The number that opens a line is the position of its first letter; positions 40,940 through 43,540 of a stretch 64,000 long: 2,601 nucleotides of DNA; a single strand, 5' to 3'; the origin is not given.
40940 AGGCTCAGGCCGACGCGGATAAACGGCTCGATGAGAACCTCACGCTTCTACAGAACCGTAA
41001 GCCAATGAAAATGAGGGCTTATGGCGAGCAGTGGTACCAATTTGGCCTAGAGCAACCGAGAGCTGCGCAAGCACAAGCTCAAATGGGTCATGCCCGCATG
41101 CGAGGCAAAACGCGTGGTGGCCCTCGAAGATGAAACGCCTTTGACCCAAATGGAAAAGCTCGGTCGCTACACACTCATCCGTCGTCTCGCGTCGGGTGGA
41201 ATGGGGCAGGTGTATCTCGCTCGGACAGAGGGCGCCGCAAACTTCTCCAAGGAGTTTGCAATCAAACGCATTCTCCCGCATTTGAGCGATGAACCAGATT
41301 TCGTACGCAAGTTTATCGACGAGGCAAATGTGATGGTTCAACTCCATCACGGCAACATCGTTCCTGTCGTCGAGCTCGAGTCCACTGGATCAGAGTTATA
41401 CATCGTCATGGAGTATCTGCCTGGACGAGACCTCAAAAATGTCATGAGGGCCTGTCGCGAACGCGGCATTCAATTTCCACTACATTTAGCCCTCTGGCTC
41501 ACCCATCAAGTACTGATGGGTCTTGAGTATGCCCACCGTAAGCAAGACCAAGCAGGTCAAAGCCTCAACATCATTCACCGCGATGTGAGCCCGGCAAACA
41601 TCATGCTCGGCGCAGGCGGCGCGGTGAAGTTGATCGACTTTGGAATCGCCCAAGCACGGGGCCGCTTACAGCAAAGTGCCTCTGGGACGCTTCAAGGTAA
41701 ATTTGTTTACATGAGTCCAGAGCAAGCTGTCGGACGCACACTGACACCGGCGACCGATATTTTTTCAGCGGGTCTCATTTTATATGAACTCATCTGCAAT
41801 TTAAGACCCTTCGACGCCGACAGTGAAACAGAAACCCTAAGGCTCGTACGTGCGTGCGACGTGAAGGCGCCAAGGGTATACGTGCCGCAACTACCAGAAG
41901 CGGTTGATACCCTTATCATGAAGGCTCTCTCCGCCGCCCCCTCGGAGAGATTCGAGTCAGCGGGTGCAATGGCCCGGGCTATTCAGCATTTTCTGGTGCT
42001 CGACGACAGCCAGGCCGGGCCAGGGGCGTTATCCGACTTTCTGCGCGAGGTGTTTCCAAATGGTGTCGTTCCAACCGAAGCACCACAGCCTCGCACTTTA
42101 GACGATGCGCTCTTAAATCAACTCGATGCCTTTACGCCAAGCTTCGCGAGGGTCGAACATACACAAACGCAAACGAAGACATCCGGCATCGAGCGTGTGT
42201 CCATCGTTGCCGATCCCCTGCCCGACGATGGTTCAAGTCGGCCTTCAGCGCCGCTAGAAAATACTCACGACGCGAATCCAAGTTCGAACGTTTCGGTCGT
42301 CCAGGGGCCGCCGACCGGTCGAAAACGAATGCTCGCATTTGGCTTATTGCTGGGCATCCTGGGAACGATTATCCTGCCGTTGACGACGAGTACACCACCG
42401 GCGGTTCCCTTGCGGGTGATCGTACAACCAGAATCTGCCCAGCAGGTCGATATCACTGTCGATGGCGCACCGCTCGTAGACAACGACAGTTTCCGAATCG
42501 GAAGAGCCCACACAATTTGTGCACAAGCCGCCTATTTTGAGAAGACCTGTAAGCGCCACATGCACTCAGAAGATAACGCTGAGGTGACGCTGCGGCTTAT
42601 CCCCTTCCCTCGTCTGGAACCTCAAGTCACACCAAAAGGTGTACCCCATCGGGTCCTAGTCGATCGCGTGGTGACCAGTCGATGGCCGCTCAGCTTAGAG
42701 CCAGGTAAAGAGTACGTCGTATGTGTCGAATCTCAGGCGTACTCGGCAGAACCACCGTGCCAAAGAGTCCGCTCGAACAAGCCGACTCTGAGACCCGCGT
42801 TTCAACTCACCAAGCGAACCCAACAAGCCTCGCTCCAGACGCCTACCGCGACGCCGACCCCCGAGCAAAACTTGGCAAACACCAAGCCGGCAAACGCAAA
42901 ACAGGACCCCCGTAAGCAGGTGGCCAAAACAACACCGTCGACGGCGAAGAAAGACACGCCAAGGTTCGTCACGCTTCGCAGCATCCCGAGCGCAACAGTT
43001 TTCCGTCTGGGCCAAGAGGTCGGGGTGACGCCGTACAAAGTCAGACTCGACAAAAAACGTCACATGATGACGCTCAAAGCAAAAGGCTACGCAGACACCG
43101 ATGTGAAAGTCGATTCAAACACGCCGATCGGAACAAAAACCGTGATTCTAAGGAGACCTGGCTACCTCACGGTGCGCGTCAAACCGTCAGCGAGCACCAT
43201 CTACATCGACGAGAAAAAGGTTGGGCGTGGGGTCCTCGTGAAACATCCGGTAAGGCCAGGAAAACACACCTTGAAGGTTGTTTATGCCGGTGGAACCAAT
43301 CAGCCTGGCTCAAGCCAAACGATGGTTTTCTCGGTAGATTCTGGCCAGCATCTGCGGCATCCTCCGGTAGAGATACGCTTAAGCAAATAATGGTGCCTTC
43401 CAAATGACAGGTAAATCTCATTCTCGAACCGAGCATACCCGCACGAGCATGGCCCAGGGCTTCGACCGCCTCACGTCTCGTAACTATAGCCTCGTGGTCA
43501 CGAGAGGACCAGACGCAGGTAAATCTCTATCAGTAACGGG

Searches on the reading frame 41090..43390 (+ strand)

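Call 27: search_protein_families(library=pfam, proteins=[window:41090-43390:+], max_evalue=0.00001)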
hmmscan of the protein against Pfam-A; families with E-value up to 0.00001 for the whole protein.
window:41090-43390:+ (766 aa): 4 families
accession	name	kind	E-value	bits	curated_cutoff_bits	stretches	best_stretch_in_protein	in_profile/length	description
PF00069.31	Pkinase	-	1.6e-39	136.4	31.7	1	27-291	1-255/263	Protein kinase domain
PF07714.23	PK_Tyr_Ser-Thr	-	9.4e-31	107.5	23.1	1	29-288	3-249/258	Protein tyrosine and serine/threonine kinase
PF08308.17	PEGA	-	5.3e-09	36.3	20.8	0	692-733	3-44/71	PEGA domain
PF01636.29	APH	-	1.1e-06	29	23.2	0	117-187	130-197/239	Phosphotransferase enzyme family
